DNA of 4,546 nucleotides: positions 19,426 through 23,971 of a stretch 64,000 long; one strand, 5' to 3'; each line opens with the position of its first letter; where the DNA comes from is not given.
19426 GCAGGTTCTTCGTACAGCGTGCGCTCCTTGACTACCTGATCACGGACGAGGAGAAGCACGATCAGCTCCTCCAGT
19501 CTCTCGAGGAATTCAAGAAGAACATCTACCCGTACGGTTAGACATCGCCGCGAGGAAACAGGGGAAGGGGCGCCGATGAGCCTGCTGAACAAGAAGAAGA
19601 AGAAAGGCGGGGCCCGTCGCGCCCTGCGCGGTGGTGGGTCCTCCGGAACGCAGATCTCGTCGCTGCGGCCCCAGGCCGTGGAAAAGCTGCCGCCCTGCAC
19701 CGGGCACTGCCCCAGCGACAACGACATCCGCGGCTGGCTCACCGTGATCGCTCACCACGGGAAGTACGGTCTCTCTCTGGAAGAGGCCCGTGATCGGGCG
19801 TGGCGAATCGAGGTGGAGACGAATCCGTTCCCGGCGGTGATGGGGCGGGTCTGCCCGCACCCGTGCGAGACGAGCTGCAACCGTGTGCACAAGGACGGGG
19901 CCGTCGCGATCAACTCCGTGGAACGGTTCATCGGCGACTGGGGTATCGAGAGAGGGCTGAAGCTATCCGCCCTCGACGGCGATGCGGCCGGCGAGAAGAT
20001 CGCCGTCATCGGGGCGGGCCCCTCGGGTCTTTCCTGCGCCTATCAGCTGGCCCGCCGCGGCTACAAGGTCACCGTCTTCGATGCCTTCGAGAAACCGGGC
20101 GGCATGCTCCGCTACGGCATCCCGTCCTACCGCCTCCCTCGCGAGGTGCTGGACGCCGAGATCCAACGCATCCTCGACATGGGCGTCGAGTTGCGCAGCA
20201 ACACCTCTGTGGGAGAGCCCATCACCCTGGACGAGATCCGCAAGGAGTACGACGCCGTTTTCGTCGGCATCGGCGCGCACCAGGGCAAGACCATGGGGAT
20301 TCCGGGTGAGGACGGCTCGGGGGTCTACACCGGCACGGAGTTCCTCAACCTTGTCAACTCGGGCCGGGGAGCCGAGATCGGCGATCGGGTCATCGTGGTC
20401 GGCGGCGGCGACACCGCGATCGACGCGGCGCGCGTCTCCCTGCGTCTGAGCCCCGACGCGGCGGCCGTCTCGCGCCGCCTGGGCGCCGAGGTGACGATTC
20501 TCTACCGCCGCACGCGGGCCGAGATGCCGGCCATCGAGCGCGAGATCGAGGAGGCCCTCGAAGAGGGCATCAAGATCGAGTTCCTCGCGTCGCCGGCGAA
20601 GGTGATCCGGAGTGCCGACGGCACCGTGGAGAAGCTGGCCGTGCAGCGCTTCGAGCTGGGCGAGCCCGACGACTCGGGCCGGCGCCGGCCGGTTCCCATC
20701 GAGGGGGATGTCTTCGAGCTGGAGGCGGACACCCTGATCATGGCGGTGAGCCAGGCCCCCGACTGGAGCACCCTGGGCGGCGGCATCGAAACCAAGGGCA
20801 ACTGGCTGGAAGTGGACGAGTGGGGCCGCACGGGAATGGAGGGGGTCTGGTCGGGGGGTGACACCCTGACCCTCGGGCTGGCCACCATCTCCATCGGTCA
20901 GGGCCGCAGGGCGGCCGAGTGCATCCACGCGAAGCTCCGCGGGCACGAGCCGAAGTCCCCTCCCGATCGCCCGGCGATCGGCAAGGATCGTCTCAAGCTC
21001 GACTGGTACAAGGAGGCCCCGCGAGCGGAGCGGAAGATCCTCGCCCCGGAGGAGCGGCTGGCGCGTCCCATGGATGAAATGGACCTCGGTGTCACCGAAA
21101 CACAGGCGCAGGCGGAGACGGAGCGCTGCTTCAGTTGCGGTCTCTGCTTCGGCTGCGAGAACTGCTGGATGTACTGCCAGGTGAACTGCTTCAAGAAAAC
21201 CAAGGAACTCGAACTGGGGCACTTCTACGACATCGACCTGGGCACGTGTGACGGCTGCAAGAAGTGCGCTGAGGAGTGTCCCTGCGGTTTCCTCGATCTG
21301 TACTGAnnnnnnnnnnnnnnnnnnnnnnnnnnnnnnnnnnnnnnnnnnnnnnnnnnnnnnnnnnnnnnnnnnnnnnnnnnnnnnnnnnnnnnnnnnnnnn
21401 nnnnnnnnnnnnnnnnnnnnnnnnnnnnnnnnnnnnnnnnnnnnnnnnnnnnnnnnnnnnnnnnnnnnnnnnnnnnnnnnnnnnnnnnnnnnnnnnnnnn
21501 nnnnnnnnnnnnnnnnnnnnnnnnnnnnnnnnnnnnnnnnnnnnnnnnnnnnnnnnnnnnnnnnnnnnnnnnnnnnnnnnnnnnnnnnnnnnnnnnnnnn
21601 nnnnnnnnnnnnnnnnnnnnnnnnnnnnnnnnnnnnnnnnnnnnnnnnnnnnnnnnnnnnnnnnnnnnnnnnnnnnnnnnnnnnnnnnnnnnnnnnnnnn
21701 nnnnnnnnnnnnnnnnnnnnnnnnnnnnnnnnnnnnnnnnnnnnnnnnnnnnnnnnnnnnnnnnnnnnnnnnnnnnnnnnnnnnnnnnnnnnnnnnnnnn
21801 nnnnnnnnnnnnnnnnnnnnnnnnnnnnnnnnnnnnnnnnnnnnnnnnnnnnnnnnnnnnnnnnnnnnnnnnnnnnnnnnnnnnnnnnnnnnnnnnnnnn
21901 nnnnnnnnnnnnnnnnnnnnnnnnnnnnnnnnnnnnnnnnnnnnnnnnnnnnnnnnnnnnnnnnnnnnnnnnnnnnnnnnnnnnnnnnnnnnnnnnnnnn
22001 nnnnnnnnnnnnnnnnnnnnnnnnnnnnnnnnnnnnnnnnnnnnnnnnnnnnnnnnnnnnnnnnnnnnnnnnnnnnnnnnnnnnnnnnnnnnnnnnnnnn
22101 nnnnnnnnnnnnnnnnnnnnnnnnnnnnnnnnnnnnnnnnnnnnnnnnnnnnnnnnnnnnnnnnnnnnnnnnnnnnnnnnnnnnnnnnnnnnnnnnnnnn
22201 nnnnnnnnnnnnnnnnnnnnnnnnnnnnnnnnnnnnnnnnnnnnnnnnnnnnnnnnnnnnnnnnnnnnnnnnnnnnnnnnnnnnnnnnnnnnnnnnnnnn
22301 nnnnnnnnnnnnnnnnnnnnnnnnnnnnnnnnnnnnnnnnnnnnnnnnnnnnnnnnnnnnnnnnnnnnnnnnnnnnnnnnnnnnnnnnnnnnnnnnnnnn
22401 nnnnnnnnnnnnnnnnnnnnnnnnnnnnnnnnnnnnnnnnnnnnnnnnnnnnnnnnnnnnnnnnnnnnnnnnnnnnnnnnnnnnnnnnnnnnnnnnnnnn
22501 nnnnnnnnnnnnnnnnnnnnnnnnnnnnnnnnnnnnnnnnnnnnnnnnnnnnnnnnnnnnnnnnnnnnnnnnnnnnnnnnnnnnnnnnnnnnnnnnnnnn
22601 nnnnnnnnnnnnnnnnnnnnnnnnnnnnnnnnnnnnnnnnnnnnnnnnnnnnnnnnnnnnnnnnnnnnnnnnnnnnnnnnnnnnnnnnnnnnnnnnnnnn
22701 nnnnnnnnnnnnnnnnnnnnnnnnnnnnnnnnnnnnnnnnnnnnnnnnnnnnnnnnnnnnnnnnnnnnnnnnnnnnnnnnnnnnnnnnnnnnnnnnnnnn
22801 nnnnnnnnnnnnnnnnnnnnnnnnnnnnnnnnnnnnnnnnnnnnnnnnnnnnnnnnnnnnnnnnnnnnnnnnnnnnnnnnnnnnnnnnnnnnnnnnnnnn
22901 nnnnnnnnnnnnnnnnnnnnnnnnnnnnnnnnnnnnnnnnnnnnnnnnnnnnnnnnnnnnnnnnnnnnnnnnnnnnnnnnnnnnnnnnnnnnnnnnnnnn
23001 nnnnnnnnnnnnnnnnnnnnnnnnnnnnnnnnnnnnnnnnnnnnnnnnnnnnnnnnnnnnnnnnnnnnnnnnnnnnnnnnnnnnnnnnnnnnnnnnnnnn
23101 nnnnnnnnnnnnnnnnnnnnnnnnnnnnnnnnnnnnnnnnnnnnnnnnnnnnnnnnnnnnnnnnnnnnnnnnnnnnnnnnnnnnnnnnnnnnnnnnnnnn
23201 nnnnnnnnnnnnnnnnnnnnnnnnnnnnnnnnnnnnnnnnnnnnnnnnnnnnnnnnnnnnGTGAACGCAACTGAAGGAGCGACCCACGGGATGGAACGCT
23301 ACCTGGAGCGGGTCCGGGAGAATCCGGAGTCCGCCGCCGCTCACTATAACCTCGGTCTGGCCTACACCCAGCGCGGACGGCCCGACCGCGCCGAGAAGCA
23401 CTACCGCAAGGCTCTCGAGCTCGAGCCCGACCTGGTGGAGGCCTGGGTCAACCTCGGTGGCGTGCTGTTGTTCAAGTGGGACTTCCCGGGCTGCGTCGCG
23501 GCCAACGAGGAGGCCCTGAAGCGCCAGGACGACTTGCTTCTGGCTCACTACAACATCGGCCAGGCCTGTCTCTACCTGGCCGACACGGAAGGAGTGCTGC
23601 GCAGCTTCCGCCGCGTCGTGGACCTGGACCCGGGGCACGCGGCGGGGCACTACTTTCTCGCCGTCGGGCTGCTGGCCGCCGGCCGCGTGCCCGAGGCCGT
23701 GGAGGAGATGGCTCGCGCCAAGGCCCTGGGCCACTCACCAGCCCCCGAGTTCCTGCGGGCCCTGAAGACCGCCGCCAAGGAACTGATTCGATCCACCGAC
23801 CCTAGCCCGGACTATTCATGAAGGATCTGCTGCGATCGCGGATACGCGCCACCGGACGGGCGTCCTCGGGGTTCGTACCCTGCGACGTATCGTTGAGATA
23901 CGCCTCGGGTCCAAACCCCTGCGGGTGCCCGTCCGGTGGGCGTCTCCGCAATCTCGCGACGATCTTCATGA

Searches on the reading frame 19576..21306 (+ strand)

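Call 8: search_protein_families(library=pfam, proteins=[window:19576-21306:+])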
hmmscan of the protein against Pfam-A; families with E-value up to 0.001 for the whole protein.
window:19576-21306:+ (576 aa): 14 families
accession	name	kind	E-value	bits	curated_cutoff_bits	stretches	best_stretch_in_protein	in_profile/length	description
PF07992.20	Pyr_redox_2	-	5.6e-30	105.2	26.1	1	141-443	2-291/291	Pyridine nucleotide-disulphide oxidoreductase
PF14691.11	Fer4_20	-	6.2e-16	58.7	25.8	1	39-126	30-111/113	Dihydroprymidine dehydrogenase domain II, 4Fe-4S cluster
PF00070.33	Pyr_redox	-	1.4e-13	51.6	22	2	141-174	1-34/82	Pyridine nucleotide-disulphide oxidoreductase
PF13450.12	NAD_binding_8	-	9.6e-11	42.3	21.9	1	144-179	1-36/68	NAD(P)-binding Rossmann-like domain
PF01266.30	DAO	-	4.2e-10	40.1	27.9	1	141-176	1-44/353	FAD dependent oxidoreductase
PF13738.12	Pyr_redox_3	-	8.8e-09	35.5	30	0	228-345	128-239/305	Pyridine nucleotide-disulphide oxidoreductase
PF01946.23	Thi4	-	8e-07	29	26.2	1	140-181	18-60/235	Thi4 family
PF03486.20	HI0933_like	-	2.1e-06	27.8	50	1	141-176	2-37/244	HI0933-like protein Rossmann domain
PF12831.13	FAD_oxidored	-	1.8e-05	24.6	27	1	142-179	2-39/416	FAD dependent oxidoreductase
PF00890.30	FAD_binding_2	-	4.9e-05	23.1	20.4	1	142-176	2-36/414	FAD binding domain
PF21799.2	MurD-like_N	-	5.6e-05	23.8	27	1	141-177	2-38/88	Mur ligase MurD-like, N-terminal domain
PF01593.30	Amino_oxidase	-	0.00016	21.6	19.8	1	150-176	2-28/443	Flavin containing amine oxidoreductase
PF01134.28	GIDA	-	0.00021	20.9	22.1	1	141-168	1-28/391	Glucose inhibited division protein A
PF12838.12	Fer4_7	-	0.00037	21.3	27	1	524-571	2-51/52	4Fe-4S dicluster domain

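Call 52: search_protein_families(library=ncbifam, proteins=[window:19576-21306:+], max_evalue=0.00001)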
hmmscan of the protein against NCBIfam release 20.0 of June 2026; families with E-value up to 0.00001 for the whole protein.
window:19576-21306:+ (576 aa): 39 families (the best 25 are shown)
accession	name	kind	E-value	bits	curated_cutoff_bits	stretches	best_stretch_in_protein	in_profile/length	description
NF009410.0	PRK12771.1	subfamily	4.5e-179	596.7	516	1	27-575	36-562/566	NAD(P)-binding protein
NF009454.0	PRK12814.1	equivalog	1.3e-119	400.5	916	1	39-536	102-586/657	putative NADPH-dependent glutamate synthase small subunit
NF009414.0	PRK12778.1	equivalog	4.9e-109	365.7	1103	1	39-455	337-750/752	bifunctional dihydroorotate dehydrogenase B NAD binding subunit/NADPH-dependent glutamate synthase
TIGR01316.1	gltA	equivalog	3.1e-105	352.6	471.75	1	39-453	36-448/449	NADPH-dependent glutamate synthase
NF010590.0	PRK13984.1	equivalog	5.9e-84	282.3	946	1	41-456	198-608/611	putative oxidoreductase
TIGR01318.1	gltD_gamma_fam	subfamily_domain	1.2e-82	278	482.95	1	39-451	48-462/467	glutamate synthase, small subunit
TIGR03315.1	Se_ygfK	equivalog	1.2e-81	274.5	835.3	1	37-569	443-934/1012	putative selenate reductase subunit YgfK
NF009413.0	PRK12775.1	equivalog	4.1e-81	273.2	1895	1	39-456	339-756/1006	putative trifunctional 2-polyprenylphenol hydroxylase/glutamate synthase subunit beta/ferritin domain-containing protein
NF009408.0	PRK12769.1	equivalog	3.3e-74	250.2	1003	1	41-453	236-650/659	formate-dependent uric acid utilization protein AegA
NF009415.0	PRK12779.1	equivalog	7.8e-69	232.6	1519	1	72-452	232-624/944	putative bifunctional glutamate synthase subunit beta/2-polyprenylphenol hydroxylase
NF009451.0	PRK12809.1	equivalog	7.7e-66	222.7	1154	1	40-448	218-628/639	formate-dependent uric acid utilization protein YgfT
NF009409.0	PRK12770.1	subfamily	2.1e-60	204.7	343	1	137-457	16-353/360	putative glutamate synthase subunit beta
TIGR01317.1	GOGAT_sm_gam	subfamily_domain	1.6e-56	192.2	447.7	1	79-454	83-478/485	glutamate synthase small subunit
NF045663.1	diclust_near_Sec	equivalog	3.2e-42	144.6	530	1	36-236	15-201/759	pyridine nucleotide-disulfide oxidoreductase/dicluster-binding protein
NF045599.1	bili_reduct_long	exception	2.3e-13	49.3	750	1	139-286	381-521/641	bilirubin reductase, long form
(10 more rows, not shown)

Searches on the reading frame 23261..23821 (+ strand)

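Call 9: search_protein_families(library=pfam, proteins=[window:23261-23821:+])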
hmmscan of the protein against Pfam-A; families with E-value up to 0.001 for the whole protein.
window:23261-23821:+ (186 aa): 14 families
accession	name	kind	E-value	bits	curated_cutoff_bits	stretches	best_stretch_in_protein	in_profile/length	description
PF07719.23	TPR_2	-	1e-19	69.4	27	1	25-57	1-33/34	Tetratricopeptide repeat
PF00515.34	TPR_1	-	2.1e-19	68.9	27.8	1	25-57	1-33/34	Tetratricopeptide repeat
PF13432.12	TPR_16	-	1.5e-14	54.5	32.7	2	18-56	24-62/65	Tetratricopeptide repeat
PF13414.12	TPR_11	-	1.1e-13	51.1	26.8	1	32-68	1-37/42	TPR repeat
PF13431.12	TPR_17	-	3.9e-13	49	24.4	1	19-45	7-33/34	Tetratricopeptide repeat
PF13428.12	TPR_14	-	6.9e-13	48.3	23.5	1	26-66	2-42/44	Tetratricopeptide repeat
PF14559.12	TPR_19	-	8.6e-13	48.9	25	2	13-57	12-57/68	Tetratricopeptide repeat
PF13181.12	TPR_8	-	2.9e-12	46.1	25.7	1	25-57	1-33/34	Tetratricopeptide repeat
PF13424.12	TPR_12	-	7.5e-11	42.5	30.1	1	12-54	31-74/77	Tetratricopeptide repeat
PF13176.12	TPR_7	-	8.6e-11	41.5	27.9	1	27-57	1-31/36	Tetratricopeptide repeat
PF07721.20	TPR_4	-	6e-08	33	27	0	25-49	1-25/26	Tetratricopeptide repeat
PF13374.12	TPR_10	-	7.4e-06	26.3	27.5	1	30-54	7-31/42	Tetratricopeptide repeat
PF13174.12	TPR_6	-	0.00021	22.2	26.3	0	27-57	2-32/33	Tetratricopeptide repeat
PF24575.1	TPR_Slam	-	0.00054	20.8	35.2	0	22-69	44-91/104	Surface lipoprotein assembly modifier, N-terminal TPR repeats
